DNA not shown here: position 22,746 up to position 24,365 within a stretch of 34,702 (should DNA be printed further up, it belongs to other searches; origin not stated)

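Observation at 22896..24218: Response-regulator receiver fused to an RlmN/Cfr-type radical SAM methyl synthase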

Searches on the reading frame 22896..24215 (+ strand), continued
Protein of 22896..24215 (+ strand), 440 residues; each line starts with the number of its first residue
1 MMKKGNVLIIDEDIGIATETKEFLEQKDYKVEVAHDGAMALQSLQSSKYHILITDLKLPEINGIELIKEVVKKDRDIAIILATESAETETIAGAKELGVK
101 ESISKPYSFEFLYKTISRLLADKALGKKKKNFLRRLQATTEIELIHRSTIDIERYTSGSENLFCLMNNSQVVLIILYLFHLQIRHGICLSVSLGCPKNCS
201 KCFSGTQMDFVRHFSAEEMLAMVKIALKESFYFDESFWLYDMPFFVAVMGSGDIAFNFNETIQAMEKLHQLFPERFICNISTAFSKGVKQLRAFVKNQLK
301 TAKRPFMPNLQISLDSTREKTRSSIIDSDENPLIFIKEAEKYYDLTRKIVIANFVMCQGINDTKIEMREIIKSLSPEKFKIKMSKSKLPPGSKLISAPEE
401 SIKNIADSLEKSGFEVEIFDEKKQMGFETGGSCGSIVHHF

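Call 38: search_protein_families(library=ncbifam, proteins=[L012:1324-2340:+, L012:2246-3313:+, L012:4467-5051:+, L012:3612-4214:+, L012:4999-5637:+], max_evalue=0.001)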
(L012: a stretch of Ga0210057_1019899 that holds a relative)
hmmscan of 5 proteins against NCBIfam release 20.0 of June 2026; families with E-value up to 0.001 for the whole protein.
L012:1324-2340:+ (339 aa): 2 families
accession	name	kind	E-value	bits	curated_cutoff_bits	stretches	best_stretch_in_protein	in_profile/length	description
TIGR00048.1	rRNA_mod_RlmN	equivalog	6.6e-11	41.7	290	1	66-316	104-343/355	dual-specificity RNA methyltransferase RlmN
NF011034.0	PRK14464.1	equivalog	1.8e-08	33.5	422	1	31-327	64-338/348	RNA methyltransferase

L012:2246-3313:+ (356 aa): 68 families (the best 25 are shown)
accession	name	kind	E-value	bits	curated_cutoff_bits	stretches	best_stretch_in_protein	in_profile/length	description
TIGR02668.1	moaA_archaeal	equivalog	1e-21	77.3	325.25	1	26-185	14-174/303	GTP 3',8-cyclase MoaA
TIGR04347.1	pseudo_SAM_Halo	equivalog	1.7e-21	77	525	1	20-193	37-208/390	TIGR04347 family pseudo-SAM/SPASM protein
TIGR04545.1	rSAM_ahbD_hemeb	equivalog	2.4e-20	73.3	500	1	22-343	1-319/339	heme b synthase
NF001199.0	PRK00164.2-1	equivalog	6.2e-20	71.6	231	1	26-170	16-160/308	GTP 3',8-cyclase MoaA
TIGR04055.1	rSAM_NirJ2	equivalog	1.6e-18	67.4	500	1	22-186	1-166/326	putative heme d1 biosynthesis radical SAM protein NirJ2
TIGR04054.1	rSAM_NirJ1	equivalog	1.9e-18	66.2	650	1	27-182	41-195/387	putative heme d1 biosynthesis radical SAM protein NirJ1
NF047865.1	rSAM_PapB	equivalog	2.5e-18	66.4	340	1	26-342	7-317/330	PapB family radical SAM/SPASM ranthipeptide maturase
TIGR02666.1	moaA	equivalog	7.8e-18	64.5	284.05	1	27-175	15-169/336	GTP 3',8-cyclase MoaA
NF050035.1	rSAM_WgK_link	exception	8.3e-18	64.5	650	1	26-193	13-180/367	radical SAM/SPASM peptide maturase WgkB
TIGR04546.1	rSAM_ahbC_deAc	equivalog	1.2e-17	63.8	650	1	25-182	43-198/390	12,18-didecarboxysiroheme deacetylase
TIGR04051.1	rSAM_NirJ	equivalog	2.2e-17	63.1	515.45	1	28-194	8-173/354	heme d1 biosynthesis radical SAM protein NirJ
NF045574.1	sacti_mat_StsB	exception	4.2e-17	62.2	625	1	26-192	100-264/466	StsB family radical SAM/SPASM domain sactipeptide maturase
TIGR03942.1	sulfatase_rSAM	equivalog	3.1e-16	59.4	349.45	1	30-342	9-325/363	anaerobic sulfatase maturase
NF045646.2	rSAM_Se_TrsS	equivalog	5.3e-16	58.2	490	1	26-170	90-236/441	radical SAM (seleno)protein TrsS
TIGR04053.2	TIGR04053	equivalog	7.4e-16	58.3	395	1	28-193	14-182/366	TIGR04053 family radical SAM/SPASM domain-containing protein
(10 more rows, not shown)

L012:4467-5051:+ (195 aa): 58 families (the best 25 are shown)
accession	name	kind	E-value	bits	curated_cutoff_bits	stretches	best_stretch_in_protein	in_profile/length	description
TIGR02668.1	moaA_archaeal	equivalog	1.1e-20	73.8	325.25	1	20-181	13-175/303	GTP 3',8-cyclase MoaA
NF045574.1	sacti_mat_StsB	exception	2.6e-17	62.8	625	1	17-187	96-264/466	StsB family radical SAM/SPASM domain sactipeptide maturase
NF001199.0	PRK00164.2-1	equivalog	2.1e-16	59.9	231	1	21-176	16-172/308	GTP 3',8-cyclase MoaA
TIGR03977.1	rSAM_pair_HxsC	equivalog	6.2e-16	58.1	267.9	1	21-178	29-189/292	His-Xaa-Ser system radical SAM maturase HxsC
TIGR02666.1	moaA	equivalog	7.1e-16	58.1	284.05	1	21-176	14-177/336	GTP 3',8-cyclase MoaA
TIGR04251.1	SCM_rSAM_ScmF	equivalog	1e-13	51.4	400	1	17-190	4-180/353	SynChlorMet cassette radical SAM/SPASM protein ScmF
TIGR04250.1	SCM_rSAM_ScmE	equivalog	5e-13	48.7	400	1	16-174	2-160/358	SynChlorMet cassette radical SAM/SPASM protein ScmE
TIGR04055.1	rSAM_NirJ2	equivalog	1.4e-12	47.8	500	1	22-175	5-157/326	putative heme d1 biosynthesis radical SAM protein NirJ2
NF012164.0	AlbA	equivalog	1.8e-12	46.5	850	1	11-186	107-282/442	subtilosin maturase AlbA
TIGR03470.1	HpnH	equivalog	5.8e-12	45.2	225.05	1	27-187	38-195/318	adenosyl-hopene transferase HpnH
NF038332.1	rSAM_rare_HxsC4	exception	8.2e-12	44.9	500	1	17-187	14-189/335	radical SAM protein HxsC4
TIGR04317.1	W_rSAM_matur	equivalog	9.5e-12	44.7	380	1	17-194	4-186/349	tungsten cofactor oxidoreductase radical SAM maturase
TIGR03962.1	mycofact_rSAM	equivalog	1.2e-11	44.4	265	1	13-180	8-174/339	mycofactocin radical SAM maturase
TIGR04051.1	rSAM_NirJ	equivalog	1.2e-11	44.2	515.45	1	20-185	5-169/354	heme d1 biosynthesis radical SAM protein NirJ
TIGR04303.1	GeoRSP_rSAM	equivalog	1.5e-11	44.5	400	1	15-189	3-174/325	GeoRSP system radical SAM/SPASM protein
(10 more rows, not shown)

L012:3612-4214:+ (201 aa): 0 families

L012:4999-5637:+ (213 aa): 0 families

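Call 72: search_protein_families(library=padloc, proteins=[window:22896-24215:+], max_evalue=0.01)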
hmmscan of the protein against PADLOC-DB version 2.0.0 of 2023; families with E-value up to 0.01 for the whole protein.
window:22896-24215:+ (440 aa): 3 families
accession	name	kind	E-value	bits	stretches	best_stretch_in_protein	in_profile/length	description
PDLC00405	SduA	-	0.0015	16.1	1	6-65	8-67/323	DUF4263 domain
PDLC04055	PD-T4-6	-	0.005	13.6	1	6-124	367-487/496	-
PDLC04725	PDC-M60B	-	0.0057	14.5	0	2-62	1-63/158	-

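Call 87: search_protein_families(library=pfam, alignment_id=A4, max_evalue=0.0001)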
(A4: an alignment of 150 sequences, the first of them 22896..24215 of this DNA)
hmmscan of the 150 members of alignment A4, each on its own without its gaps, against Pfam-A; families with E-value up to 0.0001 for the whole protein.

A. member 1, window:22896-24215:+ (440 aa): 1 family
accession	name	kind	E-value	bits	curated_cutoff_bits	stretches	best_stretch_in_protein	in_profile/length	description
PF00072.30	Response_reg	-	8.1e-23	81.1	30.2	1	7-116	1-110/111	Response regulator receiver domain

B. families by the number of members that match (of 150 scanned): 20 families
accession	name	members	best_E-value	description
PF04055.27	Radical_SAM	136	2.6e-21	Radical SAM superfamily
PF21016.3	RlmN_N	36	8.4e-21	Ribosomal RNA large subunit methyltransferase N-terminal domain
PF13353.11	Fer4_12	11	1.3e-09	4Fe-4S single cluster domain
PF00072.30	Response_reg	6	8.1e-23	Response regulator receiver domain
PF19238.5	Radical_SAM_2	4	1.7e-07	Radical SAM-like domain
PF00293.34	NUDIX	2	4.7e-17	NUDIX domain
PF01966.28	HD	2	3.9e-12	HD domain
PF08973.16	TM1506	1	9e-34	Domain of unknown function (DUF1893)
PF00216.26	Bac_DNA_binding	1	1.3e-19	Bacterial DNA-binding protein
PF01725.21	Ham1p_like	1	2.2e-17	Ham1 family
PF08241.18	Methyltransf_11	1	3e-17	Methyltransferase domain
PF13649.12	Methyltransf_25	1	7.4e-17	Methyltransferase domain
PF13489.12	Methyltransf_23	1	2.5e-15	Methyltransferase domain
PF13847.12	Methyltransf_31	1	1.7e-14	Methyltransferase domain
PF08242.18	Methyltransf_12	1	2.7e-09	Methyltransferase domain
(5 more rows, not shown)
